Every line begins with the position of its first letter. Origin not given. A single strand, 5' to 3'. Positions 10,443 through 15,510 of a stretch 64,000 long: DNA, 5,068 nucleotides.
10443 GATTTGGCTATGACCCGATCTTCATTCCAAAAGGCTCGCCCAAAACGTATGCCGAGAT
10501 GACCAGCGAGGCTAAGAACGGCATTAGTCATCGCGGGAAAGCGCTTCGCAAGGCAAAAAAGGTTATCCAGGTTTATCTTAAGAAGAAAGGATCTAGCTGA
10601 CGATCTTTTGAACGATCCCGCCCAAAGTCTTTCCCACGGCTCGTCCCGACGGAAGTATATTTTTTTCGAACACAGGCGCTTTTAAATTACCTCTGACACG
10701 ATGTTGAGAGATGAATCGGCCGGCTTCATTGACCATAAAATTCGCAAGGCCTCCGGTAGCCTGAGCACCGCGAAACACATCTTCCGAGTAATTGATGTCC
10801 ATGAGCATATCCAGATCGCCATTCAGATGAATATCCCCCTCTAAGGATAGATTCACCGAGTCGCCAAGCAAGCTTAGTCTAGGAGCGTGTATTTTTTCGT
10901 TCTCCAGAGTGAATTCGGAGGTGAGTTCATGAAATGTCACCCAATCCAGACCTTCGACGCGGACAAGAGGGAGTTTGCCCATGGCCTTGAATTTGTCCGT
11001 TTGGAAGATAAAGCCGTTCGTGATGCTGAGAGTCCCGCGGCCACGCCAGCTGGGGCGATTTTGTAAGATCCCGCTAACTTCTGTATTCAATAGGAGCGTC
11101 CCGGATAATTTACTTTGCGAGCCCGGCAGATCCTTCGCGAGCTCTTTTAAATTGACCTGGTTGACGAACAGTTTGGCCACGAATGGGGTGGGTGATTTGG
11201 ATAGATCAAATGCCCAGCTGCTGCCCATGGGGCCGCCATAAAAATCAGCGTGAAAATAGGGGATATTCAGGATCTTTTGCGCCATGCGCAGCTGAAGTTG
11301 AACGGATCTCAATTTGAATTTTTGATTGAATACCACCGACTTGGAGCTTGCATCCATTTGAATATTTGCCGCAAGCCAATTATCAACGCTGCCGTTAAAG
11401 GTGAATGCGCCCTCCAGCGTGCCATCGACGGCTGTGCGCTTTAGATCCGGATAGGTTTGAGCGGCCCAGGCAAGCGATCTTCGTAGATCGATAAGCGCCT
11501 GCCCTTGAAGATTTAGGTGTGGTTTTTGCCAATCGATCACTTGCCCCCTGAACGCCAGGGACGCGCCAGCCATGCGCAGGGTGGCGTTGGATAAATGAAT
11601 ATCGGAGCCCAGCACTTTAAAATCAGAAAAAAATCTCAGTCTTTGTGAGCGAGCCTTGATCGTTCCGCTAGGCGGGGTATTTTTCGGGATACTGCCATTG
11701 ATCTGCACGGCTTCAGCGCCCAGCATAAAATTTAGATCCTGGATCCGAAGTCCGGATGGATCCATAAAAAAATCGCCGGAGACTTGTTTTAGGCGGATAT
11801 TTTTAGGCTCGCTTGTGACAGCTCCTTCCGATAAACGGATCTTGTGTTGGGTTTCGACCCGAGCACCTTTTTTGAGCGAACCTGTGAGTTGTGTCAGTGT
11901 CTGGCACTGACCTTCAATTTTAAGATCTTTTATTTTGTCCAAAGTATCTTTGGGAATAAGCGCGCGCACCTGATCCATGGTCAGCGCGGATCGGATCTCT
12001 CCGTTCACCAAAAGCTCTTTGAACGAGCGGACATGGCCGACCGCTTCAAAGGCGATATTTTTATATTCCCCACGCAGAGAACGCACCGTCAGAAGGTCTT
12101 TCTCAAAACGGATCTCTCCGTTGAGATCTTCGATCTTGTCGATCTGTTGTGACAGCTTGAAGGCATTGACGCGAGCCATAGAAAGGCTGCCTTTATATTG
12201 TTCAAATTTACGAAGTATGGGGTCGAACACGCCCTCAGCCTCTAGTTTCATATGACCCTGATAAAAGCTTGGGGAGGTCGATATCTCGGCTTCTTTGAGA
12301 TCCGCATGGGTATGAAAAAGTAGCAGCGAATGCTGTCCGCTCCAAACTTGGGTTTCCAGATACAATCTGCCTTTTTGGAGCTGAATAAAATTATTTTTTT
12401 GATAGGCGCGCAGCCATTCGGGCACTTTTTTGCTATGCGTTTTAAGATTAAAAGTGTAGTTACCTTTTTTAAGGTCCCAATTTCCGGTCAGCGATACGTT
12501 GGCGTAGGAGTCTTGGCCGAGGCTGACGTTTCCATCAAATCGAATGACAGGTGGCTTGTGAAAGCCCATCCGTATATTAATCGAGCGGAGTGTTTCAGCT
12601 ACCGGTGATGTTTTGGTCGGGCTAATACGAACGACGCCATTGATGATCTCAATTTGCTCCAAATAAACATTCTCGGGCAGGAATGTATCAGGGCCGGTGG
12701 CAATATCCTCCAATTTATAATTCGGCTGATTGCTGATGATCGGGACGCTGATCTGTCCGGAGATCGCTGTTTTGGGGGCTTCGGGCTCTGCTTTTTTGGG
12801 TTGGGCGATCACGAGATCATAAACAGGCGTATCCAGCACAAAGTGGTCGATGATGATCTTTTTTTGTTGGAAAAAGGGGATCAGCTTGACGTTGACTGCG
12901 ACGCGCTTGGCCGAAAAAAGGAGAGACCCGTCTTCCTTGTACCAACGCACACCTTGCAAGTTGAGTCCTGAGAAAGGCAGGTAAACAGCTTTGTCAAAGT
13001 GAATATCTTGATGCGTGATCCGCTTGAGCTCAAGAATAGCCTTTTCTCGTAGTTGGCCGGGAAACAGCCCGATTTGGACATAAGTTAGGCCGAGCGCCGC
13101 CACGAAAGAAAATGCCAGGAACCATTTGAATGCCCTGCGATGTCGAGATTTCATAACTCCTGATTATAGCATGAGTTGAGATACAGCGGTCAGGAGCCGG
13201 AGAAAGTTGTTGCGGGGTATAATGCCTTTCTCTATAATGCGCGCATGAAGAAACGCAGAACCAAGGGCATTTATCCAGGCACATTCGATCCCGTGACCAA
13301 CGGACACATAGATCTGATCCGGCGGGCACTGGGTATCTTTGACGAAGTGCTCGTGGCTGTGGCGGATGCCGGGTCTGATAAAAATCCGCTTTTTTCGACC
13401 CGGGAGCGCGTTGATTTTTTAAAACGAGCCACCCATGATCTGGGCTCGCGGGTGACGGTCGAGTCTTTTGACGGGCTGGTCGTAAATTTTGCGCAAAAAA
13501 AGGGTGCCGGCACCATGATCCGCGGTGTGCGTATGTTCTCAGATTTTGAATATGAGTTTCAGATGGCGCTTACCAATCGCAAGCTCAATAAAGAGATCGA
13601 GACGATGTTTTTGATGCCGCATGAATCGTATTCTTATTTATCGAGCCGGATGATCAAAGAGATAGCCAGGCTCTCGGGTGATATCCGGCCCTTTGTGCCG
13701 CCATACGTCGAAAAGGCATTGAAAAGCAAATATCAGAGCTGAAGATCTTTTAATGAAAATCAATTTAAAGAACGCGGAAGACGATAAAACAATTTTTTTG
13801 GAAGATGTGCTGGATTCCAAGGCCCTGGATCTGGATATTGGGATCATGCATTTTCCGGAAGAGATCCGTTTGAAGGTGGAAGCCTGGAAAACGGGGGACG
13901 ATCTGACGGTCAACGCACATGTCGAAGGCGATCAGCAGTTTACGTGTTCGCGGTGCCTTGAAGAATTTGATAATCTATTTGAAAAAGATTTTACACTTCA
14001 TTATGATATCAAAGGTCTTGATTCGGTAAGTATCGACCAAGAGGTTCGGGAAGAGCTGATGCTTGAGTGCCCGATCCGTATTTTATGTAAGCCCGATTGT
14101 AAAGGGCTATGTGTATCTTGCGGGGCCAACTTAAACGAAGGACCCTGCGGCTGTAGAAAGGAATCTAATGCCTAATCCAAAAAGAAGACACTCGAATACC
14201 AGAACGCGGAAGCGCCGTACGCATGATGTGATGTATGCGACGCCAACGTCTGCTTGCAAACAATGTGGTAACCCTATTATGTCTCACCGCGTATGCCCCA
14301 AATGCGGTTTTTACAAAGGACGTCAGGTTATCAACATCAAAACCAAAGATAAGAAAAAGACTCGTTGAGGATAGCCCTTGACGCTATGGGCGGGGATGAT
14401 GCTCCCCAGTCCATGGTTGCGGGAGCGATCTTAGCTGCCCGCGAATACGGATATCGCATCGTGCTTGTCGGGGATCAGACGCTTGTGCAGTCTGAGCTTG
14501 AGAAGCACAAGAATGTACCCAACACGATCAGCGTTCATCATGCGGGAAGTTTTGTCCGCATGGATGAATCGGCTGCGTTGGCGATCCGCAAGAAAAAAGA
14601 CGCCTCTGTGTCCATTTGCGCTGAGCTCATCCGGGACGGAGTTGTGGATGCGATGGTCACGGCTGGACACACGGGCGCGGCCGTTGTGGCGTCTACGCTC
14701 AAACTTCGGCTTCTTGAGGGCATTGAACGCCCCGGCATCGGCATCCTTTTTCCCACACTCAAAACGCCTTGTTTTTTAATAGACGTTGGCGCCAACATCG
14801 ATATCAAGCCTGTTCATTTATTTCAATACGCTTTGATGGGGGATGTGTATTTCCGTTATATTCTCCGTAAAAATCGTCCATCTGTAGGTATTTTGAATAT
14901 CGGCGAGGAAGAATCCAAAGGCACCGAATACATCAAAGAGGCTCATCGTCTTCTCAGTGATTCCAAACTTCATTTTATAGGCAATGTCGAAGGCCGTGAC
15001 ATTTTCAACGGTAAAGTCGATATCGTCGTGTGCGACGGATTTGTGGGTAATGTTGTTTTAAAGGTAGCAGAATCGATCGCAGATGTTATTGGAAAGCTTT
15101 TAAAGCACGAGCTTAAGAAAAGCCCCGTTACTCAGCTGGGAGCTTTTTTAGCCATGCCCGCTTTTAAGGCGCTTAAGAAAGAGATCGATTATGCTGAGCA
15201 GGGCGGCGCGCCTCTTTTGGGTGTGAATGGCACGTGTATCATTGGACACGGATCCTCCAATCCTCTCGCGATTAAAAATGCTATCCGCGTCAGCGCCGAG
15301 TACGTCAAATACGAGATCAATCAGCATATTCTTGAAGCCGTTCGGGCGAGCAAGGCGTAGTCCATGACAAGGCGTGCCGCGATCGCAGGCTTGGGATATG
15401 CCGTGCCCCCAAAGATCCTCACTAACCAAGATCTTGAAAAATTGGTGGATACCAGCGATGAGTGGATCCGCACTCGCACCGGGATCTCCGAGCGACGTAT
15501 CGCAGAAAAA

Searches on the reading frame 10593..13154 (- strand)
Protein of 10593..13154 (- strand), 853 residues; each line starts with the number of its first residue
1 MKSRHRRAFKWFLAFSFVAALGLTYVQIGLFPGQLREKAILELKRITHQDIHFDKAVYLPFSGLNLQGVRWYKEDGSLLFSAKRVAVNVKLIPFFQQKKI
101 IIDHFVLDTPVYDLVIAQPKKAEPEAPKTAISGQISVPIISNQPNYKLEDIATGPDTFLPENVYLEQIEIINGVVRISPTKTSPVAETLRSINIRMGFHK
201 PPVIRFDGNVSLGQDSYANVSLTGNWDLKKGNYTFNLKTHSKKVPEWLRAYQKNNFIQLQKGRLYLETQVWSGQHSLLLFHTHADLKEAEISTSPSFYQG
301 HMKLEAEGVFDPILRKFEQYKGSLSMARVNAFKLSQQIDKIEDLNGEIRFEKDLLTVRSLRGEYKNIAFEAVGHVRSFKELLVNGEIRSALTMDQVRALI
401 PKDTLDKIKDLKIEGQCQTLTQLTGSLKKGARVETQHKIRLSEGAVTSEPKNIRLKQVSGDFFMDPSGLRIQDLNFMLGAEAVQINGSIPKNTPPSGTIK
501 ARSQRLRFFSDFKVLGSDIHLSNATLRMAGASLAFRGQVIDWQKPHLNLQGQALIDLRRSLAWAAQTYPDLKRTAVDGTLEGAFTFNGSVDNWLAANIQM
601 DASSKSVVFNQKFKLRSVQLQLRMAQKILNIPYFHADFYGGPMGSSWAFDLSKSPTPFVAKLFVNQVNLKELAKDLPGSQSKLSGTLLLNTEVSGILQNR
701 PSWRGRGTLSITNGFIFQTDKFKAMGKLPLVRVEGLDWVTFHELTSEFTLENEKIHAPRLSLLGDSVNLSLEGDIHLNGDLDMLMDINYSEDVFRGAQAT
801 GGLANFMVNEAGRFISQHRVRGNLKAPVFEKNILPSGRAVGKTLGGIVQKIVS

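Call 40: search_protein_families(library=pfam, proteins=[window:10593-13154:-], max_evalue=0.0001)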
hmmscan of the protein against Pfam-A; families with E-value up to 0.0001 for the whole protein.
window:10593-13154:- (853 aa): 3 families
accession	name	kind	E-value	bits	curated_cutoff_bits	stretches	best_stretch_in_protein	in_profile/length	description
PF05170.20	AsmA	-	3.9e-08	33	29.8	1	542-698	412-539/607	AsmA family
PF05359.17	DUF748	-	6.4e-08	31.6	50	1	3-293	12-279/1037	Domain of Unknown Function (DUF748)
PF13116.12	YhdP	-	1.4e-07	30.3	46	0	332-602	547-823/1224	YhdP protein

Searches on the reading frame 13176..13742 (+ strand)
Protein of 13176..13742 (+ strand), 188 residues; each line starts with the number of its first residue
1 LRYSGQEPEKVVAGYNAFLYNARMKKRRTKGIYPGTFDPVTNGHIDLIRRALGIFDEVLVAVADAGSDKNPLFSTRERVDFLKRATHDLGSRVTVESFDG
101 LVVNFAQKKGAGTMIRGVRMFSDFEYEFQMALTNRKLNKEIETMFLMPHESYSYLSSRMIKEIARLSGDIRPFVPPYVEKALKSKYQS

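Call 40: search_protein_families(library=pfam, proteins=[window:13176-13742:+], max_evalue=0.0001)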
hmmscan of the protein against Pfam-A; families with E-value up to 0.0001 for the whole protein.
window:13176-13742:+ (188 aa): 1 family
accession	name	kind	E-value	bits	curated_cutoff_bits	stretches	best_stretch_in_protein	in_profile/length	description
PF01467.32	CTP_transf_like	-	1e-26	94.2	21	1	32-162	1-132/133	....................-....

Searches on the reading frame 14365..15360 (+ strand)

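Call 40: search_protein_families(library=pfam, proteins=[window:14365-15360:+], max_evalue=0.0001)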
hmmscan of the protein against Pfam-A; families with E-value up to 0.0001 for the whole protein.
window:14365-15360:+ (331 aa): 1 family
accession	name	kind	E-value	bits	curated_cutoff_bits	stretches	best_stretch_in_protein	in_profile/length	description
PF02504.20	FA_synthesis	-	1.1e-107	360.3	29.1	1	1-319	1-322/324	Fatty acid synthesis protein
